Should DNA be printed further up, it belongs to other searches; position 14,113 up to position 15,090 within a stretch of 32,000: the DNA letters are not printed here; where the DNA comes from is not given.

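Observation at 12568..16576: Seven-gene Hdr-like membrane redox operon built around two unassigned Cys-motif membrane paralogs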

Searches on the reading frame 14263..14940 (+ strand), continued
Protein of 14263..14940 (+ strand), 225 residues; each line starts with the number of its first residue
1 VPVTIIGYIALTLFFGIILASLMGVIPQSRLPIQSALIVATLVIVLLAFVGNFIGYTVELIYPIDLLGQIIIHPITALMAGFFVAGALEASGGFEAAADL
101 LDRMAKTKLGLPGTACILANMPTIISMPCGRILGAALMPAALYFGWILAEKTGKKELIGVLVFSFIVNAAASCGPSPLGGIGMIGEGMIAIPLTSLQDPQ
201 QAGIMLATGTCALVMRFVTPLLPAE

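Call 54: search_protein_families(library=pfam, proteins=[L045:4757-5833:+, L045:5846-6262:+, L045:7899-9437:+, L045:9480-9899:+, L045:9925-10863:+, L045:10860-11234:+, L045:3038-4114:+, L045:4118-4591:+, L001:10236-11246:+, L026:9016-9663:+], max_evalue=0.01)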
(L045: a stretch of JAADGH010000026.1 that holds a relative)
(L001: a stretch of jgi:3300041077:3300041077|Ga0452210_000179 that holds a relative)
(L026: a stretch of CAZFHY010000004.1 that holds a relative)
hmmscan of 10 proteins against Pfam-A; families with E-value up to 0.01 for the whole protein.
L045:4757-5833:+ (358 aa): 1 family
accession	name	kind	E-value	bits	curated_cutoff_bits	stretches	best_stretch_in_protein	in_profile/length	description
PF13386.12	DsbD_2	-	0.0021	18.4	24.9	1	144-321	2-182/199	Cytochrome C biogenesis protein transmembrane region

L045:5846-6262:+ (138 aa): 0 families

L045:7899-9437:+ (512 aa): 1 family
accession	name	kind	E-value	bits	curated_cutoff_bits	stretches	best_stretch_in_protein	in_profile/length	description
PF01292.26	Ni_hydr_CYTB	-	1.3e-10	41.8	30.1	2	299-381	95-177/179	Prokaryotic cytochrome b561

L045:9480-9899:+ (139 aa): 2 families
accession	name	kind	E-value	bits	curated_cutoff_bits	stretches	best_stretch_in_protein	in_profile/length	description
PF08753.17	NikR_C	-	2.3e-29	101.8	22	1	56-132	1-77/77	NikR C terminal nickel binding domain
PF01402.27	RHH_1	-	2.2e-08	34.2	20.5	1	6-43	1-37/39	Ribbon-helix-helix protein, copG family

L045:9925-10863:+ (312 aa): 4 families
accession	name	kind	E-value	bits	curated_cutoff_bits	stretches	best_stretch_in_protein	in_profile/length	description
PF00989.32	PAS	-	9.4e-07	29.3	22.6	1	41-83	9-51/113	PAS fold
PF13426.13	PAS_9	-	0.00038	21.1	27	1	45-93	3-49/103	PAS domain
PF08448.16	PAS_4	-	0.00049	20.7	23.1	1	42-84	4-46/110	PAS fold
PF13188.13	PAS_8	-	0.0015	18.8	21.8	1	35-78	3-46/65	PAS domain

L045:10860-11234:+ (124 aa): 0 families

L045:3038-4114:+ (358 aa): 2 families
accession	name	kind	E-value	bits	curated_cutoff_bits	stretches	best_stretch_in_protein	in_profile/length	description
PF01208.23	URO-D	-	3.4e-17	62.9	23.9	1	142-356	128-343/346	Uroporphyrinogen decarboxylase (URO-D)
PF12399.14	BCA_ABC_TP_C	-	9.2e-05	22.4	25.5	0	43-53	14-24/27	Branched-chain amino acid ATP-binding cassette transporter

L045:4118-4591:+ (157 aa): 1 family
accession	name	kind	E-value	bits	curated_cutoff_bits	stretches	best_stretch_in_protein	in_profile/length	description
PF01288.25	HPPK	-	7.4e-44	149.3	25.7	1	6-134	1-116/116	7,8-dihydro-6-hydroxymethylpterin-pyrophosphokinase (HPPK)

L001:10236-11246:+ (336 aa): 2 families
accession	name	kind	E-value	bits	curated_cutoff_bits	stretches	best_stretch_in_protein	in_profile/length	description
PF00586.29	AIRS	-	5e-21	75.7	24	1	51-161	1-111/112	AIR synthase related protein, N-terminal domain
PF02769.27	AIRS_C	-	1.8e-18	67.6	23.1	1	196-316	34-153/156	AIR synthase related protein, C-terminal domain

L026:9016-9663:+ (215 aa): 16 families
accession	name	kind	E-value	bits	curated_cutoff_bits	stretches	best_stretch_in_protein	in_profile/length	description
PF12838.12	Fer4_7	-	1.8e-19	70.4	27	3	55-107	2-52/52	4Fe-4S dicluster domain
PF13187.11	Fer4_9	-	6.1e-19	68.2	27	4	135-202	1-51/52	4Fe-4S dicluster domain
PF00037.32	Fer4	-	4.3e-18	64.7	21.1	3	54-71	7-24/24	4Fe-4S binding domain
PF13484.11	Fer4_16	-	5.9e-16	59.4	30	2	135-200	1-65/66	4Fe-4S double cluster binding domain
PF13183.11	Fer4_8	-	2.5e-14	54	27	2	134-202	3-68/68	4Fe-4S dicluster domain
PF13237.11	Fer4_10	-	3e-14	53.1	25.5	3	132-199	5-53/53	4Fe-4S dicluster domain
PF14697.11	Fer4_21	-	3.6e-13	49.9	35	2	55-107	8-56/59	4Fe-4S dicluster domain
PF12837.12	Fer4_6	-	1.5e-12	47.2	25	2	185-203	6-24/24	4Fe-4S binding domain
PF25160.1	LdpA_Fe-S-bd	-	3.7e-11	43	27.6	2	182-202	22-42/49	LdpA Fe-S cluster-binding domain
PF12797.12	Fer4_2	-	1.2e-10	41.1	24.5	2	185-200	7-22/22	4Fe-4S binding domain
PF12798.12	Fer4_3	-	1.2e-09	38.7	27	0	55-69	1-15/15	4Fe-4S binding domain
PF13534.11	Fer4_17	-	2.6e-09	37.9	22.2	1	135-202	1-60/61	4Fe-4S dicluster domain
PF12800.12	Fer4_4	-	1.9e-06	28.1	24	0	188-200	4-16/17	4Fe-4S binding domain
PF13746.11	Fer4_18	-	1.6e-05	25.5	27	0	177-203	50-76/114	4Fe-4S dicluster domain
PF17179.9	Fer4_22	-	0.0015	19.8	27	0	184-201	77-94/95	4Fe-4S dicluster domain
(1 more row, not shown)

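Call 58: list_cluster_members(proteins=[window:14263-14940:+, window:14952-15680:+, window:13111-13908:+, window:15845-16576:+])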
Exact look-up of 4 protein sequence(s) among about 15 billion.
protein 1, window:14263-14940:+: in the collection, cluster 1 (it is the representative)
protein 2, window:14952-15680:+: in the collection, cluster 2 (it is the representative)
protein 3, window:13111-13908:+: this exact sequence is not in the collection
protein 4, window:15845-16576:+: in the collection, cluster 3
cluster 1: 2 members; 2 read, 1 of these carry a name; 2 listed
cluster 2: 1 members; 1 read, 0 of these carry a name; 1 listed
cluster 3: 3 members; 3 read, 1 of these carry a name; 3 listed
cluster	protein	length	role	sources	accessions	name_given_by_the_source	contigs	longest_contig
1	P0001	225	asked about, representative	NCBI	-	-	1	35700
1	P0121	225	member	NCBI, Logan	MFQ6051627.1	MAG: hypothetical protein ACE5K4_08030 [Candidatus Hydrothermarchaeota archaeon]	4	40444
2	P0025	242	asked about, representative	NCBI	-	-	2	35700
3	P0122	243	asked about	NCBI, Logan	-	-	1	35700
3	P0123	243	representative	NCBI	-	-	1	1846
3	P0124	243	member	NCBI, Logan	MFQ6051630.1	MAG: 4Fe-4S binding protein [Candidatus Hydrothermarchaeota archaeon]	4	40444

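Call 69: search_protein_families(library=ncbifam, proteins=[L001:10236-11246:+, L019:12247-13077:+, L045:4757-5833:+, L038:8834-10864:+, L045:7899-9437:+, L019:8630-9106:+, L019:9072-9728:+, L019:9732-10079:+, L016:12492-13334:+, L038:8203-8847:+], max_evalue=0.001)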
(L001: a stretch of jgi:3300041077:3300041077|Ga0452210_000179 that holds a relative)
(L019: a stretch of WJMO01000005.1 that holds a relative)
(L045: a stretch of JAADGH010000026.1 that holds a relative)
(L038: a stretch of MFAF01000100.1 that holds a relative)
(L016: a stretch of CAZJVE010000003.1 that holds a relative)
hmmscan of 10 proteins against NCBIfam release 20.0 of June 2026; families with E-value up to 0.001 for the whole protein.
L001:10236-11246:+ (336 aa): 16 families
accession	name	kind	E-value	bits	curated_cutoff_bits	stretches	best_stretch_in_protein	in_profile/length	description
TIGR03267.1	methan_mark_2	hypoth_equivalog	6.2e-118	393.5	365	1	8-335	2-322/323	methanogenesis marker 2 protein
TIGR04049.1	AIR_rel_sll0787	hypoth_equivalog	6e-84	281.8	321.3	1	9-335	2-317/318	sll0787 family AIR synthase-like protein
TIGR04050.1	MSMEG_0567_Cter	hypoth_equivalog_domain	7.5e-42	143.8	312.2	1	67-286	42-253/296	MSMEG_0567/sll0787 family protein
TIGR01379.1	thiL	equivalog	1.5e-21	76.8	184.15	1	42-322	15-309/320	thiamine-phosphate kinase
TIGR01736.1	FGAM_synth_II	equivalog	3.5e-16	58.7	525.75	2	122-325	129-347/718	phosphoribosylformylglycinamidine synthase subunit PurL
TIGR00476.1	selD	equivalog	3.6e-16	59.3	125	1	41-261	35-255/311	selenide, water dikinase SelD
NF002290.1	PRK01213.1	equivalog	7.5e-15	54.1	648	1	48-331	420-709/723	phosphoribosylformylglycinamidine synthase subunit PurL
NF004351.0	PRK05731.1-4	equivalog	2.4e-10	40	324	1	43-209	30-195/321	thiamine-phosphate kinase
NF004350.0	PRK05731.1-1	equivalog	2.6e-10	39.7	441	1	45-261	22-243/325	thiamine-phosphate kinase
NF004353.0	PRK05731.2-2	equivalog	2.8e-10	39.8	301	1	63-258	25-226/311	thiamine-phosphate kinase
NF004354.0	PRK05731.2-3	equivalog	1.3e-09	37.9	204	1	89-252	50-213/273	thiamine-phosphate kinase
TIGR00878.1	purM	equivalog_domain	3.3e-08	33.1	236.35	1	31-192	17-186/332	phosphoribosylformylglycinamidine cyclo-ligase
NF002098.0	PRK00943.1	equivalog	4.3e-08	32.4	299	1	37-259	35-257/347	selenide, water dikinase SelD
NF010690.0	PRK14090.1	equivalog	1.7e-07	30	1047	1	97-259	90-264/601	phosphoribosylformylglycinamidine synthase subunit PurL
TIGR04369.1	fusion_not_SelD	hypoth_equivalog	1.7e-05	23.2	700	1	42-255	374-606/701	oxidoreductase/SelD-related fusion protein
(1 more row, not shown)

L019:12247-13077:+ (276 aa): 1 family
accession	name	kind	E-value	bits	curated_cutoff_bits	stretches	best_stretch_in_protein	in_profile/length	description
NF040495.1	tranport_ArsG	equivalog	9.2e-07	28.5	200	1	45-266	6-222/225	aromatic aminobenezylarsenical efflux permease ArsG family transporter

L045:4757-5833:+ (358 aa): 0 families

L038:8834-10864:+ (676 aa): 0 families

L045:7899-9437:+ (512 aa): 3 families
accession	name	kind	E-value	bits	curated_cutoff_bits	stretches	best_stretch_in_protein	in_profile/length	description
TIGR01583.1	formate-DH-gamm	equivalog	2.9e-06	27.4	115.85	1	296-505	2-197/204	formate dehydrogenase subunit gamma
NF007924.0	PRK10639.1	equivalog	4.4e-06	26.6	341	1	295-474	6-170/211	formate dehydrogenase cytochrome b556 subunit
NF007558.0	PRK10179.1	equivalog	2e-05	24.3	339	1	294-478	5-176/217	formate dehydrogenase-N subunit gamma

L019:8630-9106:+ (158 aa): 0 families

L019:9072-9728:+ (218 aa): 8 families
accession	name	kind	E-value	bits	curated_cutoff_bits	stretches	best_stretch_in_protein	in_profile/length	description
TIGR01971.1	NuoI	subfamily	2.3e-06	27.2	113.05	1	155-214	36-98/121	NADH-quinone oxidoreductase, chain I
NF045763.1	PhenlGlyoxDHPadF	equivalog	1.3e-05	25.3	150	1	170-213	4-47/78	NADH-dependent phenylglyoxylate dehydrogenase subunit delta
NF004538.0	PRK05888.1-4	equivalog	2.9e-05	23.8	135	1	158-211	58-114/162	NADH-quinone oxidoreductase subunit NuoI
NF004539.0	PRK05888.1-5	equivalog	3.8e-05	23.4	225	1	159-211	59-114/162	NADH-quinone oxidoreductase subunit NuoI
NF004536.0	PRK05888.1-1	equivalog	6.2e-05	22.4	212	1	158-212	55-112/180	NADH-quinone oxidoreductase subunit NuoI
TIGR02179.1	PorD_KorD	subfamily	0.00012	22.1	60.05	1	184-215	12-43/78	2-oxoacid:acceptor oxidoreductase, delta subunit, pyruvate/2-ketoisovalerate family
NF040684.1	PorD_Arch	equivalog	0.00025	21.1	120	1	184-217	19-52/85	pyruvate synthase subunit PorD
TIGR03294.1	FrhG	equivalog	0.00095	19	245.5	0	171-213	184-219/228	coenzyme F420 hydrogenase subunit gamma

L019:9732-10079:+ (115 aa): 1 family
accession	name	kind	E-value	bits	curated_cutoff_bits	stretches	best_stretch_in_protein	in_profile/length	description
NF058577.1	FdxA_fam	equivalog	0.00067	19.8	65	0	88-99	12-23/52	4Fe-4S ferredoxin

L016:12492-13334:+ (280 aa): 28 families (the best 25 are shown)
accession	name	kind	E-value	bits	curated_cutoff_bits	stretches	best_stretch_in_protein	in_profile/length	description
NF041552.1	TF_PrdR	equivalog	9.7e-37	126.5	795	2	16-142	4-130/577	sigma-54 dependent transcriptional regulator PrdR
TIGR01302.1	IMP_dehydrog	equivalog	2.5e-23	82.7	481.5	2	19-136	81-199/450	IMP dehydrogenase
NF011447.0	PRK14869.2-3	equivalog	2.6e-22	79.1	522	3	82-142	68-129/540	putative manganese-dependent inorganic diphosphatase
TIGR00393.1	kpsF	subfamily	9.1e-21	74.6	203.7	2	159-265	159-267/268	KpsF/GutQ family sugar-phosphate isomerase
NF008141.0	PRK10892.1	equivalog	2.9e-19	69.5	505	2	158-271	207-323/328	arabinose-5-phosphate isomerase KdsD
NF053603.1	HhpR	exception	8.2e-19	67.9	520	2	17-72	221-277/282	CBS domain-containing high hydrostatic pressure regulator HhpR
NF053704.1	TransRegCcpNBacil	equivalog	7.4e-17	61.4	260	2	11-137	68-202/208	transcriptional regulator CcpN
NF002505.0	PRK01862.1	equivalog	1.1e-16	60.7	482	2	19-134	448-567/577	ClcB-like voltage-gated chloride channel protein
NF005869.0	PRK07807.1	equivalog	1.4e-16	60.6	549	2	19-134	90-201/479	GuaB1 family IMP dehydrogenase-related protein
NF011449.0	PRK14869.2-5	equivalog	1.7e-16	60.3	411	3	18-136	67-204/451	putative manganese-dependent inorganic diphosphatase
NF011443.0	PRK14869.1-5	equivalog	7.7e-16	57.6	335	0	82-135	69-123/546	putative manganese-dependent inorganic diphosphatase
TIGR01137.1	cysta_beta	equivalog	9e-15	54.3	510.25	2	16-135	336-454/457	cystathionine beta-synthase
NF041569.1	A-tRNAntase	equivalog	1.9e-14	52.9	1440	1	20-140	311-429/880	A-adding tRNA nucleotidyltransferase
TIGR01186.1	proV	subfamily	3.4e-14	52.8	326.6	2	9-139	234-359/363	betaine/proline/choline family ABC transporter ATP-binding protein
NF011442.0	PRK14869.1-4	equivalog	4.4e-14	51.8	400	0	18-82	70-135/543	putative manganese-dependent inorganic diphosphatase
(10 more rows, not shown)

L038:8203-8847:+ (214 aa): 1 family
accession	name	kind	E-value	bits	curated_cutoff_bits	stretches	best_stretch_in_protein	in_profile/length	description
TIGR01945.1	rnfC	subfamily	0.00013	20.7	245.95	1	89-136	372-419/435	RnfABCDGE type electron transport complex subunit C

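Call 75: find_encoding_contigs(protein=P0105, flank=7000, max_places=3)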
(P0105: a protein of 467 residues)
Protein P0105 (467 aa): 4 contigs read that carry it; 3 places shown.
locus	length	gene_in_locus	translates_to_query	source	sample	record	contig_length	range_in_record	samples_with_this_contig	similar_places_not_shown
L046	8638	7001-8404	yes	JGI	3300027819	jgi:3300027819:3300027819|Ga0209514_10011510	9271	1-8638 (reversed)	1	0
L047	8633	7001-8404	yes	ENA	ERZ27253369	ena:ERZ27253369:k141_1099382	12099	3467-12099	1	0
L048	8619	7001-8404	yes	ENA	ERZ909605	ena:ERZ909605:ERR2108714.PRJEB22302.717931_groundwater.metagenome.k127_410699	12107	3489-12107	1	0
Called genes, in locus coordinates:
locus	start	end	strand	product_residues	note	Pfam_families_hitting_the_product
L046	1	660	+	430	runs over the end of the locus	?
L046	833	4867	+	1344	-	PF01835:MG2, PF00207:A2M, PF07678:TED_complement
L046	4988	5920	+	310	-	PF00056:Ldh_1_N, PF02866:Ldh_1_C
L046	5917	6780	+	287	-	PF01436:NHL (faint), PF08450:SGL (faint)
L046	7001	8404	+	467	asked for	-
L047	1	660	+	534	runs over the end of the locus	PF13646:HEAT_2 (faint)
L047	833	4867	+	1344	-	PF01835:MG2, PF00207:A2M, PF07678:TED_complement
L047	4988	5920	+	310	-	PF00056:Ldh_1_N, PF02866:Ldh_1_C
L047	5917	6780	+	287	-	PF01436:NHL (faint), PF08450:SGL (faint)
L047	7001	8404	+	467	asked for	-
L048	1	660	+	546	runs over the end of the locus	PF13646:HEAT_2 (faint)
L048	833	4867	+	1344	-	PF01835:MG2, PF00207:A2M, PF07678:TED_complement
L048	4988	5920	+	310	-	PF00056:Ldh_1_N, PF02866:Ldh_1_C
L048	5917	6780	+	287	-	PF01436:NHL (faint), PF08450:SGL (faint)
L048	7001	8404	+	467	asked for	-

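Call 76: find_encoding_contigs(protein=P0106, flank=7000, max_places=3)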
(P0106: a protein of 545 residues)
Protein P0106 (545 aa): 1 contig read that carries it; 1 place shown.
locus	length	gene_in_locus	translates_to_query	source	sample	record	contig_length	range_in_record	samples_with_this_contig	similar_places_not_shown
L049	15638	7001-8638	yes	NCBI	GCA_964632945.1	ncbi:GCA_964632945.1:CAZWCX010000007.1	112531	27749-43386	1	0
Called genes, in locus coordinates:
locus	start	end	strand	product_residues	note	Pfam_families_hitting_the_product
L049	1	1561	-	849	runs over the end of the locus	PF00072:Response_reg, PF02518:HATPase_c, PF00072:Response_reg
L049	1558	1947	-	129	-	PF00072:Response_reg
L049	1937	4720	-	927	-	PF01590:GAF, PF13185:GAF_2 (weak), PF00989:PAS, PF08447:PAS_3, PF08448:PAS_4, PF00512:HisKA, PF02518:HATPase_c, PF00072:Response_reg, +5 more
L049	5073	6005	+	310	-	PF00056:Ldh_1_N, PF02866:Ldh_1_C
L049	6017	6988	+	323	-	PF01436:NHL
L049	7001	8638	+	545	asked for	-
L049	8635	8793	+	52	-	-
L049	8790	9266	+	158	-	PF13534:Fer4_17 (faint)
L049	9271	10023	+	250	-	PF04205:FMN_bind (weak)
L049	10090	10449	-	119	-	PF07883:Cupin_2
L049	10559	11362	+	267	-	-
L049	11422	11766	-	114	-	PF02021:UPF0102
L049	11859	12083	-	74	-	PF14842:FliG_N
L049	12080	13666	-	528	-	PF00501:AMP-binding, PF13193:AMP-binding_C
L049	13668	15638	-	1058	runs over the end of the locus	PF00069:Pkinase, PF03109:ABC1 (faint), PF07714:PK_Tyr_Ser-Thr, PF13432:TPR_16 (faint), PF13428:TPR_14 (faint), PF00515:TPR_1 (faint), PF07719:TPR_2 (faint), PF13176:TPR_7 (faint), +6 more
